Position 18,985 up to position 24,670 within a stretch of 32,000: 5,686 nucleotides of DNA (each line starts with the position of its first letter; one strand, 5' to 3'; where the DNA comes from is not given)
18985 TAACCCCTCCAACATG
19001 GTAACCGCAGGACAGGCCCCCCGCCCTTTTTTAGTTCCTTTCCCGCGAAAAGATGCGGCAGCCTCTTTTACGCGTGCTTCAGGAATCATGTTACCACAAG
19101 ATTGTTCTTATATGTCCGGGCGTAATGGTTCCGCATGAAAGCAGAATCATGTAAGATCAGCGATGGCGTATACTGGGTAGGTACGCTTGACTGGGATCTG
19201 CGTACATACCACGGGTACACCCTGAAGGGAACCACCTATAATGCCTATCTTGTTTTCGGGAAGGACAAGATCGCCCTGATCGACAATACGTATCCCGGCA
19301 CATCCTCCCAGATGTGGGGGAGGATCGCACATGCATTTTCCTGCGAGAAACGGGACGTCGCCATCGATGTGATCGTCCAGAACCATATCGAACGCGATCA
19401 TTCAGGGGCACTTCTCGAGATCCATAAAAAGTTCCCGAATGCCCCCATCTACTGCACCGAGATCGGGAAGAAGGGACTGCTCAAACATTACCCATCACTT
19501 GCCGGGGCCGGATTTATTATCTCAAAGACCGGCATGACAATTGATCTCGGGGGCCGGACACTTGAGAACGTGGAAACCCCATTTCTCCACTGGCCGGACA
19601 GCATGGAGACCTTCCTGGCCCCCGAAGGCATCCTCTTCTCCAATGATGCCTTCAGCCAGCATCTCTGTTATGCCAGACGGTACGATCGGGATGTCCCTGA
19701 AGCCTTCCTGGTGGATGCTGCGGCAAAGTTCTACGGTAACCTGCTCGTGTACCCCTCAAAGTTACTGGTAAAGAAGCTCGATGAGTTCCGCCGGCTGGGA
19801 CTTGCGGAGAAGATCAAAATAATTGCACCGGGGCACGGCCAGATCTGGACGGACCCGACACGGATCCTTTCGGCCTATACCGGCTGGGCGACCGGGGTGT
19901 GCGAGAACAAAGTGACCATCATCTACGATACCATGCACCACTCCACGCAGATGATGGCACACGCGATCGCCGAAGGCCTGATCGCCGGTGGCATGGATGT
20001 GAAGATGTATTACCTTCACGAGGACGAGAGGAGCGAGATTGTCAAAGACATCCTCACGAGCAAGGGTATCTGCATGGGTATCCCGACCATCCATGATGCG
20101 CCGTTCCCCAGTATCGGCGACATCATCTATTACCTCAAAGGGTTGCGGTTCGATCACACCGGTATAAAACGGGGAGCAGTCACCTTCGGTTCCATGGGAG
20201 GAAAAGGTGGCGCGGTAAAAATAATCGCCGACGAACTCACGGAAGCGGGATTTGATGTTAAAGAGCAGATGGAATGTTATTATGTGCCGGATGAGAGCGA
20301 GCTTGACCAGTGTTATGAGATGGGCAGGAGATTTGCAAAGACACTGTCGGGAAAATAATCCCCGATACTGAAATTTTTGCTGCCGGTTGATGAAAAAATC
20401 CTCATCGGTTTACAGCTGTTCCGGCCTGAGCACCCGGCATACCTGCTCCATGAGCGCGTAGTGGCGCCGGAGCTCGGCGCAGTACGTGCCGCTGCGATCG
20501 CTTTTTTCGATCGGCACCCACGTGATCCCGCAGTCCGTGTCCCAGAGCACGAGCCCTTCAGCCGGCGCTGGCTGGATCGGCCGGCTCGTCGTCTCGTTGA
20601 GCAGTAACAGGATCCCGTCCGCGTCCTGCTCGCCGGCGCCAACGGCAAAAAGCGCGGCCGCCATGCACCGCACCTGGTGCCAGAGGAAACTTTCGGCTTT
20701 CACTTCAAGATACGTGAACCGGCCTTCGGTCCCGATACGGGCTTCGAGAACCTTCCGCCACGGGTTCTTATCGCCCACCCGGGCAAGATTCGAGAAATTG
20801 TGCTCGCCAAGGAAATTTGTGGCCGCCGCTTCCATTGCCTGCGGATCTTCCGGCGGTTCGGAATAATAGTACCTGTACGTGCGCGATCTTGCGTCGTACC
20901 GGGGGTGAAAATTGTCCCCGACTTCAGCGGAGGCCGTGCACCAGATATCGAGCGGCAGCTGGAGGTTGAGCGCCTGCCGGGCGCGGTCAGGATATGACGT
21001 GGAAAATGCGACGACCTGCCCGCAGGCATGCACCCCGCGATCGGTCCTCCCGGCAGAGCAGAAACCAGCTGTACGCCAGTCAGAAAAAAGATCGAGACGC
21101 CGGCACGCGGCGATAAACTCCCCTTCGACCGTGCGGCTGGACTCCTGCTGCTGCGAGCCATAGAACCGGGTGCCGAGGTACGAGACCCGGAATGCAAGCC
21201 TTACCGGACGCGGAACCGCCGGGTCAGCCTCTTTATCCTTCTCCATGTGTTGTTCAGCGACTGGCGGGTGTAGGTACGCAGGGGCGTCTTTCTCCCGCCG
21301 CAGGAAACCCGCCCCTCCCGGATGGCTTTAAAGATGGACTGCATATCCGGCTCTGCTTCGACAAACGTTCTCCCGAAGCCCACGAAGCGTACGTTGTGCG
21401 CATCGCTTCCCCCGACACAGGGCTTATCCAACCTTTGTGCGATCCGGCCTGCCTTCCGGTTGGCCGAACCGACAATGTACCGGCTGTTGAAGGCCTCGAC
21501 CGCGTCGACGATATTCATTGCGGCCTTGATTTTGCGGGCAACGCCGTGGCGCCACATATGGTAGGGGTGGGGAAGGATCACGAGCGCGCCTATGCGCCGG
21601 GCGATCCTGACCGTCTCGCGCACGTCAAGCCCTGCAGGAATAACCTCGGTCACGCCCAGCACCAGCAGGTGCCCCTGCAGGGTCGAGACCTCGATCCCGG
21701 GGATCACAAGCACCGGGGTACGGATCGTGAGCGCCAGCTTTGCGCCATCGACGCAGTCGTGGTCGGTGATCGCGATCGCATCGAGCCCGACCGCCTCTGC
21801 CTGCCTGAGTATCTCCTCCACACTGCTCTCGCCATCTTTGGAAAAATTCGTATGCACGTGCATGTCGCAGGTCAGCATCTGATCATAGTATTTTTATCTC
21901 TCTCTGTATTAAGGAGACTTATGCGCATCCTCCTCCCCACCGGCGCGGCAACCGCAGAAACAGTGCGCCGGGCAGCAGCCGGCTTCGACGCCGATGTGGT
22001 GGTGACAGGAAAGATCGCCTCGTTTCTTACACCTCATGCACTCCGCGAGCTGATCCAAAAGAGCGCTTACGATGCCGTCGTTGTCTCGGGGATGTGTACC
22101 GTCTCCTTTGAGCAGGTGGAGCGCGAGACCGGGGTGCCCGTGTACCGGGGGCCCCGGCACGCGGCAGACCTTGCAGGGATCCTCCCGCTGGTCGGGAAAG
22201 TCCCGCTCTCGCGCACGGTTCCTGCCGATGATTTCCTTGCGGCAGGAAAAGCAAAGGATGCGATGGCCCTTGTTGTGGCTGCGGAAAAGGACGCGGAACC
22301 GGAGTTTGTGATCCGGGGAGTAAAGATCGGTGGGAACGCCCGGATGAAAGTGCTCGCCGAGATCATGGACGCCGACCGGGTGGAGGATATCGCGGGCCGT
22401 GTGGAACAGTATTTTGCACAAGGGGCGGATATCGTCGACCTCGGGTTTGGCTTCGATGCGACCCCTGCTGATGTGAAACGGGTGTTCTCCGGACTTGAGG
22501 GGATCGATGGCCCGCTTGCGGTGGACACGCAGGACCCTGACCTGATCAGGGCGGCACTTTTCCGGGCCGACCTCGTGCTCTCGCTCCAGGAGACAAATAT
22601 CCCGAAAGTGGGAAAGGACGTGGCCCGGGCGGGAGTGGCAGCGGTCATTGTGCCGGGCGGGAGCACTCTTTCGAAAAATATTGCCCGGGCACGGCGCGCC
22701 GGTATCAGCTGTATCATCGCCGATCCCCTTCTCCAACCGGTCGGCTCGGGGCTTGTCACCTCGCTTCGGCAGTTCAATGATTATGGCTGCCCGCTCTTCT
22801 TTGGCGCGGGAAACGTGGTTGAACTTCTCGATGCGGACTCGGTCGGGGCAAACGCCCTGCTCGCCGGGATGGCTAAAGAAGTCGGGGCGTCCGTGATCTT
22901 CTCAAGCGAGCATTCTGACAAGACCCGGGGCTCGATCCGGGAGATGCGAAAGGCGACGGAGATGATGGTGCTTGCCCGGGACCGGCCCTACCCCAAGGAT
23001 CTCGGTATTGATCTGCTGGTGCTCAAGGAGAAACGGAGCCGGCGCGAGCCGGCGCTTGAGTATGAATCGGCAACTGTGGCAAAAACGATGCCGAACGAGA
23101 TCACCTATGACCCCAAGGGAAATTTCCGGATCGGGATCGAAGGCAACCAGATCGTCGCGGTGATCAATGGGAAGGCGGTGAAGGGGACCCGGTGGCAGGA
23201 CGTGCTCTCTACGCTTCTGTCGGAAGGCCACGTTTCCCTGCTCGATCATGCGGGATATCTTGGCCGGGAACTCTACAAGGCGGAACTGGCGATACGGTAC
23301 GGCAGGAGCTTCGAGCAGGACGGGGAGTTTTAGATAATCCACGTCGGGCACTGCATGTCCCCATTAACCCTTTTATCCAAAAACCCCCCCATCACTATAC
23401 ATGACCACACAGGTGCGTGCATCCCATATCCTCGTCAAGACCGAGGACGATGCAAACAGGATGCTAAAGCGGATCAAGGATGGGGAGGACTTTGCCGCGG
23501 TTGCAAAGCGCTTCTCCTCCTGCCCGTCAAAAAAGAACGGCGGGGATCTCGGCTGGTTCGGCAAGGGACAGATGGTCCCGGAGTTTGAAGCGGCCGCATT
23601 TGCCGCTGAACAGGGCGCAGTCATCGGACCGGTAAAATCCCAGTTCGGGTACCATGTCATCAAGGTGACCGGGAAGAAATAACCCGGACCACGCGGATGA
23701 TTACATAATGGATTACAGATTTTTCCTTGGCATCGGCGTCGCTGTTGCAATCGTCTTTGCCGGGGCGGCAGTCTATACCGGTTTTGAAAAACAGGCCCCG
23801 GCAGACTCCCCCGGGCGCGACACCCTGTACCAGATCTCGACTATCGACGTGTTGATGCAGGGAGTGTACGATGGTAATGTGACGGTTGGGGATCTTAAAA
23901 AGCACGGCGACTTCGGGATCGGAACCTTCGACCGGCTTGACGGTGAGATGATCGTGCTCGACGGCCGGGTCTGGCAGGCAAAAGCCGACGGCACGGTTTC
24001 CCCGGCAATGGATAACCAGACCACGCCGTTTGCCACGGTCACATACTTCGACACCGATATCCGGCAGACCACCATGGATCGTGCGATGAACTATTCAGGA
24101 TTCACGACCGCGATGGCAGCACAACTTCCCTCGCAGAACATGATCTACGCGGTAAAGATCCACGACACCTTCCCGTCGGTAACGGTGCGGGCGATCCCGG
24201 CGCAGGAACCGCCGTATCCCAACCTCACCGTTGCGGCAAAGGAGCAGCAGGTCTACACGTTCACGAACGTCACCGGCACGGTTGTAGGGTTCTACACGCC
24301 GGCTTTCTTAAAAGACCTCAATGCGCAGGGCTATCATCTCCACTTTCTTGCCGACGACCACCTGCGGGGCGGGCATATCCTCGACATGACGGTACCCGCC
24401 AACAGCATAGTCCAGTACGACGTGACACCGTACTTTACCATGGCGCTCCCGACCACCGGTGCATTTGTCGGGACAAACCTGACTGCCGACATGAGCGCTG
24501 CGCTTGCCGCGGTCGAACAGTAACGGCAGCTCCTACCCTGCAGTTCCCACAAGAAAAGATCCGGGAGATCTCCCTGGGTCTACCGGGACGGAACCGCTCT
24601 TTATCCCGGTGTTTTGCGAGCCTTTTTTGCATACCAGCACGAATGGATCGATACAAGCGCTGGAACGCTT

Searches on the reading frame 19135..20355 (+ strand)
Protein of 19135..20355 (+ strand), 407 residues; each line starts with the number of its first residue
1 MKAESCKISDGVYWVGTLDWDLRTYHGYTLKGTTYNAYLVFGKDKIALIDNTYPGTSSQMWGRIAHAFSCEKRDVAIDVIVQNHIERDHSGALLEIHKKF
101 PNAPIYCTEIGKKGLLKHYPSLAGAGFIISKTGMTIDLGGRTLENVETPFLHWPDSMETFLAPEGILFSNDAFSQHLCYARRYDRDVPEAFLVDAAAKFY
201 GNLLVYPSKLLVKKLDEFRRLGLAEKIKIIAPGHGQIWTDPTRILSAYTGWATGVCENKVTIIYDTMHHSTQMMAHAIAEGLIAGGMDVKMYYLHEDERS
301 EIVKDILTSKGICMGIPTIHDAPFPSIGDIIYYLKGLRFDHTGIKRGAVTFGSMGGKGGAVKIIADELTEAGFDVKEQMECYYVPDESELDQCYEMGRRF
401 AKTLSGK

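Call 50: search_protein_families(library=pfam, proteins=[window:19135-20355:+], max_evalue=0.00001)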
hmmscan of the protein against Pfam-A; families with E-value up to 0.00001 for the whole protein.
window:19135-20355:+ (407 aa): 3 families
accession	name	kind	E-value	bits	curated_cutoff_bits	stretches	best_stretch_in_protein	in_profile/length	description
PF00258.30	Flavodoxin_1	-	4.1e-16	59.9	25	1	262-395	1-141/143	Flavodoxin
PF19583.5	ODP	-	2.3e-14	54.2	27.2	1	35-235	3-194/194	ODP family beta lactamase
PF00753.33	Lactamase_B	-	4e-06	27.3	22.7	1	35-221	6-184/196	Metallo-beta-lactamase superfamily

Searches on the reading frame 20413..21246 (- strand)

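Call 50: search_protein_families(library=pfam, proteins=[window:20413-21246:-], max_evalue=0.00001)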
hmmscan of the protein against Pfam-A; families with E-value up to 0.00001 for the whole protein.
window:20413-21246:- (278 aa): 1 family
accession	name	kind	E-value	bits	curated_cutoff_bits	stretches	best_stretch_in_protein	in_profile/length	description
PF01416.25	PseudoU_synth_1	-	8.6e-31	107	23.3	2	141-236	1-104/108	tRNA pseudouridine synthase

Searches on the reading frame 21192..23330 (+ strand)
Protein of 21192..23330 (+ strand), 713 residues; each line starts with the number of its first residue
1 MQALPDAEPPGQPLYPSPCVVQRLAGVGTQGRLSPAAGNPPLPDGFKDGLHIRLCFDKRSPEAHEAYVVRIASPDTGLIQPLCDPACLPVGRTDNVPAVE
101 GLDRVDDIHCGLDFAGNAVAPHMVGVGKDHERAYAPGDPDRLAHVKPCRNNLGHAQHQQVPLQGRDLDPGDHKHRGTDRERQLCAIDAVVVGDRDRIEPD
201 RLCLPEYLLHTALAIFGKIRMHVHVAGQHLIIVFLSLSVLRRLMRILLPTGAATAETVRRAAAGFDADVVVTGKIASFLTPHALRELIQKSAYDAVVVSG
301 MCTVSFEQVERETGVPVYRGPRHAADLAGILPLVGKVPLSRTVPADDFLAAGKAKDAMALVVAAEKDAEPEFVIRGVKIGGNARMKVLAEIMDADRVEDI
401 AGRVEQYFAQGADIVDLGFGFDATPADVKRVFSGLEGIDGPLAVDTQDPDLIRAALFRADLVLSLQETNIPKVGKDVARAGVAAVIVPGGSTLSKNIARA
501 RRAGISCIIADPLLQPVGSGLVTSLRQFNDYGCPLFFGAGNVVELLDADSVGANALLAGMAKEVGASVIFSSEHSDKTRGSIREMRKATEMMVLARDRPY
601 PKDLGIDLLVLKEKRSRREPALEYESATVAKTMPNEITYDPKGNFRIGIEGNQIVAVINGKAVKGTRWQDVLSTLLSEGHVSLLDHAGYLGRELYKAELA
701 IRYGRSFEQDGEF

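Call 50: search_protein_families(library=pfam, proteins=[window:21192-23330:+], max_evalue=0.00001)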
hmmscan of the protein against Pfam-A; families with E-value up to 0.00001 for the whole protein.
window:21192-23330:+ (713 aa): 1 family
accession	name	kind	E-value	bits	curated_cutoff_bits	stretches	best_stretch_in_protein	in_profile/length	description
PF14251.12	PterinBD-DUF4346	-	2.3e-14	54.3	29.6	1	640-710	2-86/86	PterinBD-DUF4346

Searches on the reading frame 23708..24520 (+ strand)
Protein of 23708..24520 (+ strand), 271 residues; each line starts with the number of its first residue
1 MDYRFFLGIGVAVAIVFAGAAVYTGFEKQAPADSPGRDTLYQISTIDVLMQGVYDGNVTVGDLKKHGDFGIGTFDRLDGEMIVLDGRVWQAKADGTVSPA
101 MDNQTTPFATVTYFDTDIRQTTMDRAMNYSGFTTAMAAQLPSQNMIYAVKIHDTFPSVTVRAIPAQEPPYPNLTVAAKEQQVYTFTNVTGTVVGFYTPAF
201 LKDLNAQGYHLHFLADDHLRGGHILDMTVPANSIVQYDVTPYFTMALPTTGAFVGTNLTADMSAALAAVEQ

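Call 50: search_protein_families(library=pfam, proteins=[window:23708-24520:+], max_evalue=0.00001)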
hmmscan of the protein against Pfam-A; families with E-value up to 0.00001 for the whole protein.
window:23708-24520:+ (271 aa): 1 family
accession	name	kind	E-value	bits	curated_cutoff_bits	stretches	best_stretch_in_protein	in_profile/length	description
PF03306.18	AAL_decarboxy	-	1.6e-80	270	25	1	40-259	1-218/219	Alpha-acetolactate decarboxylase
